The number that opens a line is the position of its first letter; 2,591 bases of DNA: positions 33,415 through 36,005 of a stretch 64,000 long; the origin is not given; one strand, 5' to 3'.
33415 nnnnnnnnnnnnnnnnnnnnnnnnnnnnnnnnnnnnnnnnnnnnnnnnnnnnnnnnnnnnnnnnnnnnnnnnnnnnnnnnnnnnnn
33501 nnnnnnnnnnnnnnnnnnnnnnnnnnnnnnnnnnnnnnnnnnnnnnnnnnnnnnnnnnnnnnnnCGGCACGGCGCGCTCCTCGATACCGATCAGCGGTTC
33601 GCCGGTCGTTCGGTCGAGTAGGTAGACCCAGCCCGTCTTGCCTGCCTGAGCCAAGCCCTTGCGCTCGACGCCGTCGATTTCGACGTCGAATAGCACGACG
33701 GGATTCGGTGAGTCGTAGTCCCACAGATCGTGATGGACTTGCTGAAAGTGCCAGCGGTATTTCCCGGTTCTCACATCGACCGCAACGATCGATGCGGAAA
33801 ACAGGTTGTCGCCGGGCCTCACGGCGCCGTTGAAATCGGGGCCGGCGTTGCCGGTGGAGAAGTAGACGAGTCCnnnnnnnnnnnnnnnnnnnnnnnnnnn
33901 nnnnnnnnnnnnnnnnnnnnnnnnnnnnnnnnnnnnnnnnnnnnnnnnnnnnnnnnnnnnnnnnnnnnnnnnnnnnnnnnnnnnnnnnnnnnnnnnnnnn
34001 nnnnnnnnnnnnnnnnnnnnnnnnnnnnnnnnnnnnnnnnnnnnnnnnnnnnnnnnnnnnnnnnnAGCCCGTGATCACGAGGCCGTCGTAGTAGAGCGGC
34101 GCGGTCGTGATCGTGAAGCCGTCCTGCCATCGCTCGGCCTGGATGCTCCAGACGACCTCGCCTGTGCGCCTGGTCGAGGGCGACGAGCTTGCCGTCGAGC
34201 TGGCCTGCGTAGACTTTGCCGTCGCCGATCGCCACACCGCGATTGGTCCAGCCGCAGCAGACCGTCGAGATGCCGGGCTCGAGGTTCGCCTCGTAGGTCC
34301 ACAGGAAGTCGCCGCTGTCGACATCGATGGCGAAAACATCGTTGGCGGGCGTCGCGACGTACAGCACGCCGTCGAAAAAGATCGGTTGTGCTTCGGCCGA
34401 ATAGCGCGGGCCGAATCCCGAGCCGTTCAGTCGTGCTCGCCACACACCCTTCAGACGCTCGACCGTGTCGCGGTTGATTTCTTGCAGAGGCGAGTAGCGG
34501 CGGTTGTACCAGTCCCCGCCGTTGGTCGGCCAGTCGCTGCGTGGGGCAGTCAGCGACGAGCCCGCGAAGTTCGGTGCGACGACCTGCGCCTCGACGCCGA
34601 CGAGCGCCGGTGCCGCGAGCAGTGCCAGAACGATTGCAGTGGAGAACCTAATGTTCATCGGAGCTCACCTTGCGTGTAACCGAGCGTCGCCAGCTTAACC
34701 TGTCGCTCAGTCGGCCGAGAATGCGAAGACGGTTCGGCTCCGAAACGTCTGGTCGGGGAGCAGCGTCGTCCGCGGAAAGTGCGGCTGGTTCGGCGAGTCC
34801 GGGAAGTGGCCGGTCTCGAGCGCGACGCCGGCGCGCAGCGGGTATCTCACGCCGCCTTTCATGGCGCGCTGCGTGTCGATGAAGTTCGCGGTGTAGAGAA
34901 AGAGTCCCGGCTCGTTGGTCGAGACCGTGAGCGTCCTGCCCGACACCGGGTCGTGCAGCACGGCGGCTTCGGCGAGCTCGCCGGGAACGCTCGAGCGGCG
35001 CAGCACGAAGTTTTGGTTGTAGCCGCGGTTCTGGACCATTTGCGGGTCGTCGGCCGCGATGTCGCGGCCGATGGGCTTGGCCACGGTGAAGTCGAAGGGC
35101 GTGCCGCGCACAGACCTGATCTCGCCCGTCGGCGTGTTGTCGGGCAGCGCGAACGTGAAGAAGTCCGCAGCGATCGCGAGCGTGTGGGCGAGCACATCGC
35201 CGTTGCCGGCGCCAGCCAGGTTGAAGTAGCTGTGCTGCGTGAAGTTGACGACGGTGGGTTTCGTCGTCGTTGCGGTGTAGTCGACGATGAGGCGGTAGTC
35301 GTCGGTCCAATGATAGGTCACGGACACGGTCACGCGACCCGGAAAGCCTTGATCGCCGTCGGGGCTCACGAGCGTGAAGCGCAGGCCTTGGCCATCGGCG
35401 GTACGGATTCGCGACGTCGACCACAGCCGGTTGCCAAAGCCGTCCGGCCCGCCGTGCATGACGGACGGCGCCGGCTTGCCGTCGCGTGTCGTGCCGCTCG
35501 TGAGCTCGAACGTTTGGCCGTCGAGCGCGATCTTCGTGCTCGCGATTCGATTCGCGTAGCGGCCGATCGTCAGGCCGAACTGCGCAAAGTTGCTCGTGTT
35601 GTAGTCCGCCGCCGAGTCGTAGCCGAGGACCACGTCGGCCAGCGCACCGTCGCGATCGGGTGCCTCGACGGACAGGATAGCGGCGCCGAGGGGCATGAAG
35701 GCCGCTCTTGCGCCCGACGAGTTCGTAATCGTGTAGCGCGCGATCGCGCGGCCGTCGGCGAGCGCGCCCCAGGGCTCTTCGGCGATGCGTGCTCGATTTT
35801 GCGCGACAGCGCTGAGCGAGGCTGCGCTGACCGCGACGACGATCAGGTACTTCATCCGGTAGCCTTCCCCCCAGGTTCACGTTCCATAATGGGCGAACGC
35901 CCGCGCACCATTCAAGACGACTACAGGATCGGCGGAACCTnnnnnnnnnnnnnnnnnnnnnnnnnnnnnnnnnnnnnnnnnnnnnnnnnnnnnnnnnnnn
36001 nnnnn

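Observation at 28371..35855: Tight five-gene minus-strand operon that looks like a complete periplasmic aldose -> lactone -> aldonate route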

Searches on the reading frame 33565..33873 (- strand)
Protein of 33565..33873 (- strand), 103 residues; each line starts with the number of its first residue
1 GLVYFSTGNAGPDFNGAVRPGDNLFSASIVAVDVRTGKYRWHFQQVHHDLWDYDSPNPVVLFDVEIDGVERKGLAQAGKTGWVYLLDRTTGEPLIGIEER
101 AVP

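Call 31: search_solved_structures(query=window:33565-33873:-, max_evalue=0.001, show_alignments=5)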
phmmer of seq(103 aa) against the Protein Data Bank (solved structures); distinct sequences matched with E-value up to 0.001: 25.
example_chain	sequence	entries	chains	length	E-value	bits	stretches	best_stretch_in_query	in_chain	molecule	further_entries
1kb0_A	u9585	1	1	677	4.2e-23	85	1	3-92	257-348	quinohemoprotein alcohol dehydrogenase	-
6zcw_A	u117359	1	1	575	1.2e-22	83.5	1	2-96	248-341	Quinoprotein ethanol dehydrogenase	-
6zcv_A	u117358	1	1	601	1.7e-22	83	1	2-96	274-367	Quinoprotein ethanol dehydrogenase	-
6dam_A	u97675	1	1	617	2.4e-22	82.5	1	2-96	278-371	Lanthanide-dependent methanol dehydrogenase XoxF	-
1kv9_A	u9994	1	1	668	3.8e-21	78.7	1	2-96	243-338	TYPE II QUINOHEMOPROTEIN ALCOHOL DEHYDROGENASE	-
1yiq_A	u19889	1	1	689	1.4e-20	76.9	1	3-94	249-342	Quinohemoprotein alcohol dehydrogenase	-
8gy2_A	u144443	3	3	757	2.2e-19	73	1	2-96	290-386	Alcohol dehydrogenase (quinone), dehydrogenase subunit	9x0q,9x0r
6oc5_A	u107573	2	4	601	3.5e-17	65.9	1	2-96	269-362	Lanthanide-dependent methanol dehydrogenase XoxF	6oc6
1w6s_A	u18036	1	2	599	3.5e-16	62.7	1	2-92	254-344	METHANOL DEHYDROGENASE SUBUNIT 1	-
1h4i_A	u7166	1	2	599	3.5e-16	62.7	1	2-92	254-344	METHANOL DEHYDROGENASE SUBUNIT 1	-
9ism_A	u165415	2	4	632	4e-16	62.5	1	2-92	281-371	Methanol dehydrogenase, alpha subunit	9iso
1g72_A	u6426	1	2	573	8.1e-16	61.5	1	2-95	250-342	METHANOL DEHYDROGENASE HEAVY SUBUNIT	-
4tqo_B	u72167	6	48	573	8.9e-16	61.4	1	2-92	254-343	Methanol dehydrogenase protein, large subunit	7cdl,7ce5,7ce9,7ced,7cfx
1h4j_A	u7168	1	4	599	1.1e-15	61.1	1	2-92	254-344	Methanol dehydrogenase [cytochrome c] subunit 1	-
2ad6_A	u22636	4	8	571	1.1e-15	61.1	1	2-95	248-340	Methanol dehydrogenase subunit 1 | METHANOL DEHYDROGENASE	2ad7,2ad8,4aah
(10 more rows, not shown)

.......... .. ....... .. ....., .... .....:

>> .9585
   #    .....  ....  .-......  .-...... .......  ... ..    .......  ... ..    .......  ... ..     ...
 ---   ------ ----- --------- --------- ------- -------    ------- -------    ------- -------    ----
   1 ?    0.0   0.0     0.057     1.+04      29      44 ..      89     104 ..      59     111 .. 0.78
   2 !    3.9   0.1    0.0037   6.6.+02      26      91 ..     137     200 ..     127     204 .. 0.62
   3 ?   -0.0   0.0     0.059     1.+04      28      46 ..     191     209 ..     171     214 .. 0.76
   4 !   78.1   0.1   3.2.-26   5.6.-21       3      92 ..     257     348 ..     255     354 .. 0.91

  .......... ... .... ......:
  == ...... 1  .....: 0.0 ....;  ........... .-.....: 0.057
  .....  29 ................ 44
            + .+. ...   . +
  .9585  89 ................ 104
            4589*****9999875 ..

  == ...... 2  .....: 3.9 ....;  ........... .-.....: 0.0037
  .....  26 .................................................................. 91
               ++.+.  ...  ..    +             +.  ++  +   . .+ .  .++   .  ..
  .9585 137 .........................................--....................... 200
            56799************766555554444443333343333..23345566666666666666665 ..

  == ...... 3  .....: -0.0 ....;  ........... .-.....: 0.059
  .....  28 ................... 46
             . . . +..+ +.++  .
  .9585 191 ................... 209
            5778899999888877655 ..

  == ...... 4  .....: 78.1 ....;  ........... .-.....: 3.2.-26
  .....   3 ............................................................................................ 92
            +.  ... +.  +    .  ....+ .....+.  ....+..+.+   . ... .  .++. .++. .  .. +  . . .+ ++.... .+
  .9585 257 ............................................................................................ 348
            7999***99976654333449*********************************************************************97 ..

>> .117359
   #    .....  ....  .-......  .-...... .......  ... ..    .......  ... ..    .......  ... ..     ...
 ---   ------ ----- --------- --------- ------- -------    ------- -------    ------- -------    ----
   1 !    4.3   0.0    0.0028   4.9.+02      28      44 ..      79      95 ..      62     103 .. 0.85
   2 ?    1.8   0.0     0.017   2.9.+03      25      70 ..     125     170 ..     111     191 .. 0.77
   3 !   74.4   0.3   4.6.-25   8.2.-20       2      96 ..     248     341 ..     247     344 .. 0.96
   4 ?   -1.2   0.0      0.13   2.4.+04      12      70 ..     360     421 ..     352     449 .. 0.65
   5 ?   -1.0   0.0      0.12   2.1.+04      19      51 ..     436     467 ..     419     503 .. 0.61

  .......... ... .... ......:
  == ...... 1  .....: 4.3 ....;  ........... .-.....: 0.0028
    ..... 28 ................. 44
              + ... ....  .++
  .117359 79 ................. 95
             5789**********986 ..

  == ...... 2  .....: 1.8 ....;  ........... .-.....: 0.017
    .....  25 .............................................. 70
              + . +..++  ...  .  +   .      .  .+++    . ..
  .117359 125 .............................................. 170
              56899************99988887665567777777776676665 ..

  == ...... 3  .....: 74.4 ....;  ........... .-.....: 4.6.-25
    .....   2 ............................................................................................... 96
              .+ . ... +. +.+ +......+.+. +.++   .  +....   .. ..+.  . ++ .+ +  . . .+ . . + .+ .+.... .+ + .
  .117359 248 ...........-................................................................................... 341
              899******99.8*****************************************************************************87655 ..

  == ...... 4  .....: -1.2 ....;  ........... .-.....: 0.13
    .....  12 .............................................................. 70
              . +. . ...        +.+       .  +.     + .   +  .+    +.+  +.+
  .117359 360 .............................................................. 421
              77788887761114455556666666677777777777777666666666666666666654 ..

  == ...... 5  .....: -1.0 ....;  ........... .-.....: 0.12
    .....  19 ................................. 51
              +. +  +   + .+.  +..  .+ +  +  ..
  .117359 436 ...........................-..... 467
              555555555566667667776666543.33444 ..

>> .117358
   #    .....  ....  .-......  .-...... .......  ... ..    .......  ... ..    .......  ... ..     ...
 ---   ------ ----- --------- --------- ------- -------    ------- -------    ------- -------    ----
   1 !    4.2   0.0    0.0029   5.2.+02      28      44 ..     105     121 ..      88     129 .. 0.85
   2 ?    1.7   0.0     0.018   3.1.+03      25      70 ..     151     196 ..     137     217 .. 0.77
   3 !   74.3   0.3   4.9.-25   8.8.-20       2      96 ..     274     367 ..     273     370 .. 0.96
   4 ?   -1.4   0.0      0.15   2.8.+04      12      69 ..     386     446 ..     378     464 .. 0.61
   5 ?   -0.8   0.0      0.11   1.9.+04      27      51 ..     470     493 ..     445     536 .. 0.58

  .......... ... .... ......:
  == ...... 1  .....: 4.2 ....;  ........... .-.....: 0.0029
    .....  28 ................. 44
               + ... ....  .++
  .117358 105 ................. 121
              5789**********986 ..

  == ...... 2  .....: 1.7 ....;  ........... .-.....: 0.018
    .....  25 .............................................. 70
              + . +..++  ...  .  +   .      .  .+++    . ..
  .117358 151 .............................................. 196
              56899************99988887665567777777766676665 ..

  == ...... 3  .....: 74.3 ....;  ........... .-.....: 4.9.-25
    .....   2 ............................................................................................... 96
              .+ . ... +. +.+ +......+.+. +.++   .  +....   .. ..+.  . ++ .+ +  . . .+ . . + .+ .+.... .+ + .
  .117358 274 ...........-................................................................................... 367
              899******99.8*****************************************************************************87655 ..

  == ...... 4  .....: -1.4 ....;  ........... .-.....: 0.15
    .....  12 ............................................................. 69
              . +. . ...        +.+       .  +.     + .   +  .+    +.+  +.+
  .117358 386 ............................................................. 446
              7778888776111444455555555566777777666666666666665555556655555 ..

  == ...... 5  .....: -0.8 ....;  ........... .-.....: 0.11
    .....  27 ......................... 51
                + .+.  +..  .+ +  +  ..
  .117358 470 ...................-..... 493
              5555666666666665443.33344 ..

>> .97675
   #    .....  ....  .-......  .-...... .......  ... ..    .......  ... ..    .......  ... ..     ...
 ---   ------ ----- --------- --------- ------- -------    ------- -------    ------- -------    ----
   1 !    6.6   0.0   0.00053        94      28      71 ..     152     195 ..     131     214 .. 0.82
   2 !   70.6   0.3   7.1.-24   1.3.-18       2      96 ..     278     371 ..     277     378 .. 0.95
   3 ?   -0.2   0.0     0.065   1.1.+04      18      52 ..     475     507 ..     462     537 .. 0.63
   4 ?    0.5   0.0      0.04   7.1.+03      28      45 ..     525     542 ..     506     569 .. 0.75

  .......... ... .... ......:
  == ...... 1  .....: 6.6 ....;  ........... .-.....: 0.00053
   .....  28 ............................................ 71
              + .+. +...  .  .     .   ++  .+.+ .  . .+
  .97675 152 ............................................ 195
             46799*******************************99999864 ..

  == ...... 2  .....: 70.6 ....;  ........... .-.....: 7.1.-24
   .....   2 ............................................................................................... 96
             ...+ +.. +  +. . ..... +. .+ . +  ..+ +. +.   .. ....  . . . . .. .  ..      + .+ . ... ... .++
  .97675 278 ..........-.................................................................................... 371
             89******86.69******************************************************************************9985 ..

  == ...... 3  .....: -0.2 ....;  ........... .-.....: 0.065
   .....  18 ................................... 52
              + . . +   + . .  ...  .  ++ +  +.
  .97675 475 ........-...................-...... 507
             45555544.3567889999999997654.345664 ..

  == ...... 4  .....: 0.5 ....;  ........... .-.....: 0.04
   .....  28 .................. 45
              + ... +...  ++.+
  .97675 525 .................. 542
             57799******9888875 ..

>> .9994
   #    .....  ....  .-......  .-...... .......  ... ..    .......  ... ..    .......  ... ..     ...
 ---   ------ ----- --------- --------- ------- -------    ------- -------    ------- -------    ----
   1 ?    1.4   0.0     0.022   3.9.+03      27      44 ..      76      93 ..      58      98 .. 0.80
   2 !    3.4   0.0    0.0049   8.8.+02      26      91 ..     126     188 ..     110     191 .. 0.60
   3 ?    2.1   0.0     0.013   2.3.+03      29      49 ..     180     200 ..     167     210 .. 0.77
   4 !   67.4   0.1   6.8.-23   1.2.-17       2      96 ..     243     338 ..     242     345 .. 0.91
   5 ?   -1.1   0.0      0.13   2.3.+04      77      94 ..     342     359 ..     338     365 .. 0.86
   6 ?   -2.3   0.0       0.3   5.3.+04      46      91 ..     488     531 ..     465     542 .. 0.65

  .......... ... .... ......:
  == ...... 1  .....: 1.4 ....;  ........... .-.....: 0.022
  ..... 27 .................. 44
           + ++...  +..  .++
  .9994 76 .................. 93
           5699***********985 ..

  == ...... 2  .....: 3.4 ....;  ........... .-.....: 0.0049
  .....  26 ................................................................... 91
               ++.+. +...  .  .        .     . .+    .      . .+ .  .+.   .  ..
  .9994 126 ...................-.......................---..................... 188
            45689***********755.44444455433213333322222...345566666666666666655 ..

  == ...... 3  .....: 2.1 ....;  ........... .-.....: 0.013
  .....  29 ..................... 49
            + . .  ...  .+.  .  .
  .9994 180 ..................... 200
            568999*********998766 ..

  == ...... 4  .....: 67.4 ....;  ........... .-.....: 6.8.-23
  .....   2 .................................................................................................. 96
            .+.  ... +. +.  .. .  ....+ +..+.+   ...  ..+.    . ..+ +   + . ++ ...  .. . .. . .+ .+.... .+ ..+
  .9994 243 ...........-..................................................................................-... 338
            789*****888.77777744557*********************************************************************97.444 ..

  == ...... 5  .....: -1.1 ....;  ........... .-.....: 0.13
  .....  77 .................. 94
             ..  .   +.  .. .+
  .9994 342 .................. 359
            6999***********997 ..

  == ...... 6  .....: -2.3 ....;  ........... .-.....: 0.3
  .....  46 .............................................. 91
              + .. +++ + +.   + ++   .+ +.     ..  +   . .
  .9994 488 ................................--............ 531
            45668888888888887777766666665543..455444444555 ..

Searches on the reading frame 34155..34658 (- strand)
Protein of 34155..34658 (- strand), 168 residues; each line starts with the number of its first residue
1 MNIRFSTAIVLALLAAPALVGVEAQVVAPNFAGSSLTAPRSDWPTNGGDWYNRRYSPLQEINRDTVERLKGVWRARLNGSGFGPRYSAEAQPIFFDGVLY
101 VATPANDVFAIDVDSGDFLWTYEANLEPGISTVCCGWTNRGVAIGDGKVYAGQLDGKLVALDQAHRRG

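Call 6: search_protein_families(library=pfam, proteins=[window:34155-34658:-], max_evalue=0.001)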
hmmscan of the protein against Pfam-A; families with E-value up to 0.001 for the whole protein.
window:34155-34658:- (168 aa): 2 families
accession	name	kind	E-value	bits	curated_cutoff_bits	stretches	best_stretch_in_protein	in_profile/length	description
PF01011.28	PQQ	-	5.6e-21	75.3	26.7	1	43-163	1-131/595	Glucose/ethanol/alcohol dehydrogenase, beta-propeller domain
PF13360.13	PQQ_2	-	9.8e-09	35.6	27.6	1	72-163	56-135/233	Outer membrane protein assembly factor BamB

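Call 11: search_protein_families(library=ncbifam, proteins=[window:34155-34658:-], max_evalue=0.00001)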
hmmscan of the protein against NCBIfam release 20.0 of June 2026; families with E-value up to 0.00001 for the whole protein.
window:34155-34658:- (168 aa): 5 families
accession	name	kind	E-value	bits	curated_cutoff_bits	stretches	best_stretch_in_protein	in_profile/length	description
TIGR03075.1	PQQ_enz_alc_DH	subfamily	6.6e-34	117.4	480.05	1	39-164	17-138/530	PQQ-dependent dehydrogenase, methanol/ethanol family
TIGR04528.1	acido_non_PQQ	subfamily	5.5e-22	78.2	650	1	40-164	3-120/493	acido-empty-quinoprotein group A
TIGR03074.1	PQQ_membr_DH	subfamily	1.5e-15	56.1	832.65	1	29-143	143-258/783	membrane-bound PQQ-dependent dehydrogenase, glucose/quinate/shikimate family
TIGR03300.1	assembly_YfgL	equivalog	1.6e-08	33.6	285.2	1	55-164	28-123/377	outer membrane protein assembly factor BamB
NF008351.0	PRK11138.1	equivalog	3.9e-08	32.2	423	1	54-164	31-138/394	outer membrane protein assembly factor BamB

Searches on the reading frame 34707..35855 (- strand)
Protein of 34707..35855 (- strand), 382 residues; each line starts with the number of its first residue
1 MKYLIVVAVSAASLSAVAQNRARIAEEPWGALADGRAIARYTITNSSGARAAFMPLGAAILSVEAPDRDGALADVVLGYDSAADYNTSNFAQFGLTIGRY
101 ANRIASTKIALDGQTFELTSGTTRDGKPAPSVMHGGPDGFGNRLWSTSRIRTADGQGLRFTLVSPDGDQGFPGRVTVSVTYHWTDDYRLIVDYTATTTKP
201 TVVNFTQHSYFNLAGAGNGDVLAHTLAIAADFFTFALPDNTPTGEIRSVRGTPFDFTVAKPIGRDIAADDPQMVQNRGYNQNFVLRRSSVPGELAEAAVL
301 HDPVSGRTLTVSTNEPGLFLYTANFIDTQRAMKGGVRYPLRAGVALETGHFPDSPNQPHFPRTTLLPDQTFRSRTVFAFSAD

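Call 6: search_protein_families(library=pfam, proteins=[window:34707-35855:-], max_evalue=0.001)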
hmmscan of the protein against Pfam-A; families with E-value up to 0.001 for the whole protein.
window:34707-35855:- (382 aa): 1 family
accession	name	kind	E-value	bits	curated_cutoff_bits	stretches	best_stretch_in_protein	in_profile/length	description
PF01263.26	Aldose_epim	-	4.7e-72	243.3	27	1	40-377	2-298/299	Aldose 1-epimerase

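Call 11: search_protein_families(library=ncbifam, proteins=[window:34707-35855:-], max_evalue=0.00001)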
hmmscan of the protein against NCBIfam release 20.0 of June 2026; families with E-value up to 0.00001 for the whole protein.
window:34707-35855:- (382 aa): 2 families
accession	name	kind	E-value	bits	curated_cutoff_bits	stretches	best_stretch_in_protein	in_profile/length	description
TIGR02636.1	galM_Leloir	equivalog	2.7e-83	279.8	397.65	1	37-380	3-336/336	galactose-1-epimerase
NF008277.0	PRK11055.1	subfamily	6.3e-80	268.9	240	1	31-381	9-348/349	galactose-1-epimerase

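Call 56: search_solved_structures(query=window:34707-35855:-, max_evalue=1e-20, show_alignments=1)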
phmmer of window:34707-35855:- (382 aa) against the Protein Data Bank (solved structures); distinct sequences matched with E-value up to 1e-20: 10.
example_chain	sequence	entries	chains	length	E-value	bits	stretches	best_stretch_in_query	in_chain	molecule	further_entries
4rnl_A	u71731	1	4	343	4.5e-68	233.2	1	21-381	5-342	possible galactose mutarotase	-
1snz_A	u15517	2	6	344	3e-58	200.9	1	27-380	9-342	aldose 1-epimerase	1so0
1lur_A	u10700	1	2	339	9.3e-45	156.5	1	42-380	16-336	aldose 1-epimerase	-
1ns8_A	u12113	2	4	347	2.3e-34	122.3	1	42-378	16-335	GALACTOSE MUTAROTASE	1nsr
1l7j_A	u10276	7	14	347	1.1e-33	120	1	42-378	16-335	galactose mutarotase | Aldose 1-epimerase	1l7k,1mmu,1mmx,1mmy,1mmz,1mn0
1ns0_A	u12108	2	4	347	2.7e-33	118.8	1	42-378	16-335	GALACTOSE MUTAROTASE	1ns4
1nsm_A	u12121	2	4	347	2.9e-33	118.7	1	42-378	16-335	GALACTOSE MUTAROTASE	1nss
1ns2_A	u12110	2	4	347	6.1e-33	117.6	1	42-378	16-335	GALACTOSE MUTAROTASE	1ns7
1nsu_A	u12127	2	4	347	1.1e-32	116.8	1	42-378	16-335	GALACTOSE MUTAROTASE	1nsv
1nsx_A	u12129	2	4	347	1.1e-32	116.8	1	42-378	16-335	GALACTOSE MUTAROTASE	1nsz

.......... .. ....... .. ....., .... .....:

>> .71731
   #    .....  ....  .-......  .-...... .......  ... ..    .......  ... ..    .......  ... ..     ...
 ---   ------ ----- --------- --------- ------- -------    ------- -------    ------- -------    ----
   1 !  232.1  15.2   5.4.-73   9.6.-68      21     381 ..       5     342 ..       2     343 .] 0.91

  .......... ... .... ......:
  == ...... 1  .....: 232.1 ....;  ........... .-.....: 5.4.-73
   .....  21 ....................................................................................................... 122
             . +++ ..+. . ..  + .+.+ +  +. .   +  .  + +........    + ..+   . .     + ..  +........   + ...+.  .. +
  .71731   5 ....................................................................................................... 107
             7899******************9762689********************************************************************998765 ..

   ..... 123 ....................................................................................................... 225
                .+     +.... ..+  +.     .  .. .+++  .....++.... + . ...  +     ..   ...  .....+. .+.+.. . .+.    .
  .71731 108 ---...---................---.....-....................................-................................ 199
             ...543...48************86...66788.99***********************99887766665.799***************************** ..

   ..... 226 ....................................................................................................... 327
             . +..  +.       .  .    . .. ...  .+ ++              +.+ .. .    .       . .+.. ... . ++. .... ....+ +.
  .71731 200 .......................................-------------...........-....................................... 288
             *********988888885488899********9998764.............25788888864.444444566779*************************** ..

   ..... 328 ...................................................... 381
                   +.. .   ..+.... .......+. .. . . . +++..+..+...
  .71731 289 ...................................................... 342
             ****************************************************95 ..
